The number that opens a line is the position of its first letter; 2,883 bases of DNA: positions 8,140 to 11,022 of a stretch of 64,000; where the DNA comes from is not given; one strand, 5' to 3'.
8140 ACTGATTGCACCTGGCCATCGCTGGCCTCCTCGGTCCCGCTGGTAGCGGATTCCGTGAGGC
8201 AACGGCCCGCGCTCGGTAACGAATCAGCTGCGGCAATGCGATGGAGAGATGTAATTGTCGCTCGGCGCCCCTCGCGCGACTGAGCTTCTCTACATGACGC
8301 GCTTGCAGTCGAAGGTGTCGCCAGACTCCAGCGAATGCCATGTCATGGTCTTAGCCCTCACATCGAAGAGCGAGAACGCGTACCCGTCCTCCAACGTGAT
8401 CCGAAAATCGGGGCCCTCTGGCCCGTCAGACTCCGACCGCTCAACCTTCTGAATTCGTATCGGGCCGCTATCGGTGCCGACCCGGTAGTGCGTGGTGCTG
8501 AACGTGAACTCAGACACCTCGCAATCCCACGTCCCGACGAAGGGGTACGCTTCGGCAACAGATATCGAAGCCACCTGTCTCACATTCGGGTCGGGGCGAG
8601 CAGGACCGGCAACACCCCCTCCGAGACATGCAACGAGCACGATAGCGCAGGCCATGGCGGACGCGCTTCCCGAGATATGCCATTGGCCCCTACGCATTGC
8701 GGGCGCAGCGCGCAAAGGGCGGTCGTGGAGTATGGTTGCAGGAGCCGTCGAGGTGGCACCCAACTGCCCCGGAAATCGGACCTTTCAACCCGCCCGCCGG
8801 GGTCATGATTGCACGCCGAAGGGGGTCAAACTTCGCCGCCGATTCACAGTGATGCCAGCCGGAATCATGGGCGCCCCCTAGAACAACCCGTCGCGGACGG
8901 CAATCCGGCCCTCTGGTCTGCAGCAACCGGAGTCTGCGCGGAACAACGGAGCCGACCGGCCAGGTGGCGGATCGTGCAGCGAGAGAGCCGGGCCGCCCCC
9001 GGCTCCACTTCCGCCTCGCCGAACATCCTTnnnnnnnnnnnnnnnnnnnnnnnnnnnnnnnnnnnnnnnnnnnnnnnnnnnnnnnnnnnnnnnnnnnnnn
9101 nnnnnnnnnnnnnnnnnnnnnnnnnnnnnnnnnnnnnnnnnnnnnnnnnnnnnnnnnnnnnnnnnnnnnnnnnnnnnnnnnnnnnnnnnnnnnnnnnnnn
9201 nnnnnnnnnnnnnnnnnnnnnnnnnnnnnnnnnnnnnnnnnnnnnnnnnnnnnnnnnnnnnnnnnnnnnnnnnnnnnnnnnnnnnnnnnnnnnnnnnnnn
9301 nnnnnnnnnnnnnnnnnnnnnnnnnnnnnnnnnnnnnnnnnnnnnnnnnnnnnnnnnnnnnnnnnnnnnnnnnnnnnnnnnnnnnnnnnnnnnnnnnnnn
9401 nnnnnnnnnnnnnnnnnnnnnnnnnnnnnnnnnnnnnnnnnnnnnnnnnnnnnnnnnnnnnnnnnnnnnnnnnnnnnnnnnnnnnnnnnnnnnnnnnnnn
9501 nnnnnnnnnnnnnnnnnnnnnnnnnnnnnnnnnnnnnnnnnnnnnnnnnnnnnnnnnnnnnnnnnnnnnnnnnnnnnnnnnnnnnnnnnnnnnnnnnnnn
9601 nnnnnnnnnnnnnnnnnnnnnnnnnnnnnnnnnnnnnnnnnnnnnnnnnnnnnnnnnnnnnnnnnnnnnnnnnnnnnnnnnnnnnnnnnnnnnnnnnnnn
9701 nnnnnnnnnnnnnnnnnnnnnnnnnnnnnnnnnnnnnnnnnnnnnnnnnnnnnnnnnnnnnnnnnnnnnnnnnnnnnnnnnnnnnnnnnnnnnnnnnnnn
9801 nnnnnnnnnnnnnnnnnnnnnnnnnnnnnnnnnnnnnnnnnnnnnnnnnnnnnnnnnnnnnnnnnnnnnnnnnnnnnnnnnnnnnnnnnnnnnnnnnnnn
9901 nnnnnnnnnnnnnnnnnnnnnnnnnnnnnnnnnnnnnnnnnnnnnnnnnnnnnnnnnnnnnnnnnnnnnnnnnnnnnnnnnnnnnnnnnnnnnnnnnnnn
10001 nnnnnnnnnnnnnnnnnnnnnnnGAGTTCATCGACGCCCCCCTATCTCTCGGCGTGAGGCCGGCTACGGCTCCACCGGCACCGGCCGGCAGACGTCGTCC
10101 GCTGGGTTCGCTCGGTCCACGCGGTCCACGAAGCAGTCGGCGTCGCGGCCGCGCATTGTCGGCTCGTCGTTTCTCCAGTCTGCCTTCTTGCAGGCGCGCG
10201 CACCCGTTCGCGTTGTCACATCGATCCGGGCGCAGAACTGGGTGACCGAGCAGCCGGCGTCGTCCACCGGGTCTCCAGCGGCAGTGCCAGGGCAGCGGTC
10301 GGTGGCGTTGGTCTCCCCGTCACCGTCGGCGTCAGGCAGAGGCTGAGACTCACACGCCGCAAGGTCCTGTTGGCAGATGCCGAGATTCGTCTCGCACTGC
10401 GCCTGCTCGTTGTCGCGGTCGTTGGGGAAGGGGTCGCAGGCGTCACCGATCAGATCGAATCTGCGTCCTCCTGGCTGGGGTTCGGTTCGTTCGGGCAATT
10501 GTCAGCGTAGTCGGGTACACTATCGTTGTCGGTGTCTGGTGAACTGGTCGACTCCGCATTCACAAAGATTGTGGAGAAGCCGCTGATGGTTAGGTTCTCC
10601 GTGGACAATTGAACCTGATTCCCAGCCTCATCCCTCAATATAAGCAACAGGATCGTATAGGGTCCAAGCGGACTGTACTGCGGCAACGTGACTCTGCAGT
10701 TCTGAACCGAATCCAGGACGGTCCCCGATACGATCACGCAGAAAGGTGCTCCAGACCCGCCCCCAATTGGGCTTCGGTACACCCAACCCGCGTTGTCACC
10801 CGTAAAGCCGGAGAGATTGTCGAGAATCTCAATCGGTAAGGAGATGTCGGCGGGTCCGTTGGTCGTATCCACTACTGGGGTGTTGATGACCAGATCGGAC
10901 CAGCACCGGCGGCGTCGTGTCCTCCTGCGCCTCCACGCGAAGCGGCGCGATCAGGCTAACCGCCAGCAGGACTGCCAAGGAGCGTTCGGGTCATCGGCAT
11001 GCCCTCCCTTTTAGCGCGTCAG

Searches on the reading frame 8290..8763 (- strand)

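Call 12: search_protein_families(library=pfam, proteins=[window:8290-8763:-], max_evalue=0.01)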
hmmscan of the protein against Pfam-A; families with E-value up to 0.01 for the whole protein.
window:8290-8763:- (157 aa): 0 families

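Call 41: search_protein_families(library=phrogs, proteins=[window:8290-8763:-], max_evalue=0.01)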
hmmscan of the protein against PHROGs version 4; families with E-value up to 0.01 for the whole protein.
window:8290-8763:- (157 aa): 1 family
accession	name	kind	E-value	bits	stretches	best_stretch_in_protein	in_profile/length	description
phrog_19138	-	unknown function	0.0021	19.5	0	22-51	63-92/97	-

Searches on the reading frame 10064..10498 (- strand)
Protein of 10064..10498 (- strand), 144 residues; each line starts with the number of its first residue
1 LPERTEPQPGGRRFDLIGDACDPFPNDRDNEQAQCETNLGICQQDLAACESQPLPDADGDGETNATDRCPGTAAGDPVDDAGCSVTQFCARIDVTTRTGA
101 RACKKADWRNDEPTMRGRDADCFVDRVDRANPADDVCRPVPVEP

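Call 12: search_protein_families(library=pfam, proteins=[window:10064-10498:-], max_evalue=0.01)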
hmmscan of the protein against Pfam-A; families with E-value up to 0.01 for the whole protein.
window:10064-10498:- (144 aa): 1 family
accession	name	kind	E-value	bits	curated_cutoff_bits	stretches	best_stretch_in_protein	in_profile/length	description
PF02412.23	TSP_3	-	0.0019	18.3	25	0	56-73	15-32/36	Thrombospondin type 3 repeat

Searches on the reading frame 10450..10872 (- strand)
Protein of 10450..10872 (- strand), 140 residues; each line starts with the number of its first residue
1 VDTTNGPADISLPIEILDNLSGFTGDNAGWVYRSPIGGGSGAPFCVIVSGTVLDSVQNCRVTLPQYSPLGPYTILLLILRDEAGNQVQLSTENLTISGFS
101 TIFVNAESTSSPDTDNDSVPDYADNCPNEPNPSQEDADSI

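Call 12: search_protein_families(library=pfam, proteins=[window:10450-10872:-], max_evalue=0.01)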
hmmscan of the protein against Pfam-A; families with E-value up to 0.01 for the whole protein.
window:10450-10872:- (140 aa): 1 family
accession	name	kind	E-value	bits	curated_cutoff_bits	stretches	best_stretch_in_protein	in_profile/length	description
PF02412.23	TSP_3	-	8.4e-07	29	25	1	113-134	15-36/36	Thrombospondin type 3 repeat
